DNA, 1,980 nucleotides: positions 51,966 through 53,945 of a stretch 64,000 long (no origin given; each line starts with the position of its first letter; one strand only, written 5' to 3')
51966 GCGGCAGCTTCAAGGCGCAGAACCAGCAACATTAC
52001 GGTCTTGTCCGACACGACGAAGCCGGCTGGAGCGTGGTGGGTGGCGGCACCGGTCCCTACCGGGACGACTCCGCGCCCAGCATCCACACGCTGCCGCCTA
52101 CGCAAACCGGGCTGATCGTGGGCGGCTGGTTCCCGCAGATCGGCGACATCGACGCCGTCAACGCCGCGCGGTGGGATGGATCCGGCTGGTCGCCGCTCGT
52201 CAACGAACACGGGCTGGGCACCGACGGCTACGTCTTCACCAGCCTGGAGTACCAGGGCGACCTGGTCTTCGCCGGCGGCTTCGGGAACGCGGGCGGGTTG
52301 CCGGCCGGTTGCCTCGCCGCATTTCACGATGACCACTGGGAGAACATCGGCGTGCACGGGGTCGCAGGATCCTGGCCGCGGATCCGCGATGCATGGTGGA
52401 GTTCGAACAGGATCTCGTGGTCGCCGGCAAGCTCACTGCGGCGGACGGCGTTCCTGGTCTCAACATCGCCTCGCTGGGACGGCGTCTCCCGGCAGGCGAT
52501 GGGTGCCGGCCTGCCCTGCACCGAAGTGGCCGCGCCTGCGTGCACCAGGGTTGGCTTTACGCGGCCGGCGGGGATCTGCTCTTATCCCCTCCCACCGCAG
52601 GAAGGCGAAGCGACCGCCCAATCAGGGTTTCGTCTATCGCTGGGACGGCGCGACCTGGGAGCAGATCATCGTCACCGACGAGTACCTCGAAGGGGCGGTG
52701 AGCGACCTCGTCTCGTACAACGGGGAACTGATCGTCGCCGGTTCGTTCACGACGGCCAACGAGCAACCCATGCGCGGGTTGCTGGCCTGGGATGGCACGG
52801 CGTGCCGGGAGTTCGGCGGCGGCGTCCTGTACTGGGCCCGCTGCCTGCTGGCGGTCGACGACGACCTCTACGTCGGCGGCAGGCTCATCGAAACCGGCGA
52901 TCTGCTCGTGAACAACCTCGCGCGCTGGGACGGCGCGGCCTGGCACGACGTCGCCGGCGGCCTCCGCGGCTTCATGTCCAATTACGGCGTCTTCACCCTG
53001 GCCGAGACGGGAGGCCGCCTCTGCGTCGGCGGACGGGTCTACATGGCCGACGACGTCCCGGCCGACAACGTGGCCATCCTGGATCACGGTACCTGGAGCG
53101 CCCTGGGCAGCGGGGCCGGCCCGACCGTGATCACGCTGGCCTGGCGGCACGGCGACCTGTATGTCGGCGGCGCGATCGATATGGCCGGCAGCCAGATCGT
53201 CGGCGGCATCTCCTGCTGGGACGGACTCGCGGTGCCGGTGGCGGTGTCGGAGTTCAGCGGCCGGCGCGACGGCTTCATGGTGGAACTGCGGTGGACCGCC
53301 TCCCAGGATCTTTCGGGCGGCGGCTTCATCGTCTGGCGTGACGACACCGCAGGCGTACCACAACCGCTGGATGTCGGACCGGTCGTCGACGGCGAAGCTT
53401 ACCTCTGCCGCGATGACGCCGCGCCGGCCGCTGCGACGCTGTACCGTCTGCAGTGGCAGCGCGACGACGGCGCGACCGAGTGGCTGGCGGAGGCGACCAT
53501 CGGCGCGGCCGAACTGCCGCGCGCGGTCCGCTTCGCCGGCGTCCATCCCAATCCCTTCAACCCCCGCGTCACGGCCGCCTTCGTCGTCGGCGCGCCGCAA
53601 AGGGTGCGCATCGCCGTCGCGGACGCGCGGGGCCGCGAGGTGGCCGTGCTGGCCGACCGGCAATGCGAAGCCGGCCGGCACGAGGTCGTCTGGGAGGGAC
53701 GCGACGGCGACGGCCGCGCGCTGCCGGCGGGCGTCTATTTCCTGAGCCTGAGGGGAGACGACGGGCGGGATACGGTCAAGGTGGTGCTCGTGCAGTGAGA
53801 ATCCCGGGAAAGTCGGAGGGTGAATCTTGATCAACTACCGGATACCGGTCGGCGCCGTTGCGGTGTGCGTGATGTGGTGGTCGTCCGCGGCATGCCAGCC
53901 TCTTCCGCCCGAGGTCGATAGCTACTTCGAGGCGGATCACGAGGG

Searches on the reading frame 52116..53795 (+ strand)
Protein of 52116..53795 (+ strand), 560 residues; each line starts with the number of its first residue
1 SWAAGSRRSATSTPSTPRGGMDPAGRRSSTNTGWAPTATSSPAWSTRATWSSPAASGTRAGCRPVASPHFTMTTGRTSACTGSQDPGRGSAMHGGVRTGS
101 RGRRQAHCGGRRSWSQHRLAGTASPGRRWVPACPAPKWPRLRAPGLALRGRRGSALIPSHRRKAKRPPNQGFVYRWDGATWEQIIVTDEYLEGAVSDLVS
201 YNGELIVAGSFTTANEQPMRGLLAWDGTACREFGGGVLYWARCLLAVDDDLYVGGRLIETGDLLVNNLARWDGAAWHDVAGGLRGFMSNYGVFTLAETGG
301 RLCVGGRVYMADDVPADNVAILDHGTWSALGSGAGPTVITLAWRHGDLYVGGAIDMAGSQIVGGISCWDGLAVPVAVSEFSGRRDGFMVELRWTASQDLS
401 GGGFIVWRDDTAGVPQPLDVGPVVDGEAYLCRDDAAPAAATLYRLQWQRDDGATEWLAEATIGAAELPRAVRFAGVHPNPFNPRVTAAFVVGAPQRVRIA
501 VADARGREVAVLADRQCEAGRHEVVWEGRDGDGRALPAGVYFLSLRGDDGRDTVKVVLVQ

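Call 83: search_protein_families(library=ncbifam, proteins=[window:52116-53795:+], max_evalue=0.001)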
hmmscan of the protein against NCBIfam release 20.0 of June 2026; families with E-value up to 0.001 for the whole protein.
window:52116-53795:+ (560 aa): 3 families
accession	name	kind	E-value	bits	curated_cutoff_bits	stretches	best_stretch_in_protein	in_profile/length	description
NF005176.1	PRK06655.1-1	equivalog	3.9e-06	26.9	230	1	491-553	93-156/197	flagellar hook assembly protein FlgD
NF009453.0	PRK12813.1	equivalog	8.9e-05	22.1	264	1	495-547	124-173/223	flagellar basal body rod modification protein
TIGR04183.1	Por_Secre_tail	domain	0.00089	19.2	23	0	476-558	1-71/72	T9SS type A sorting domain-containing protein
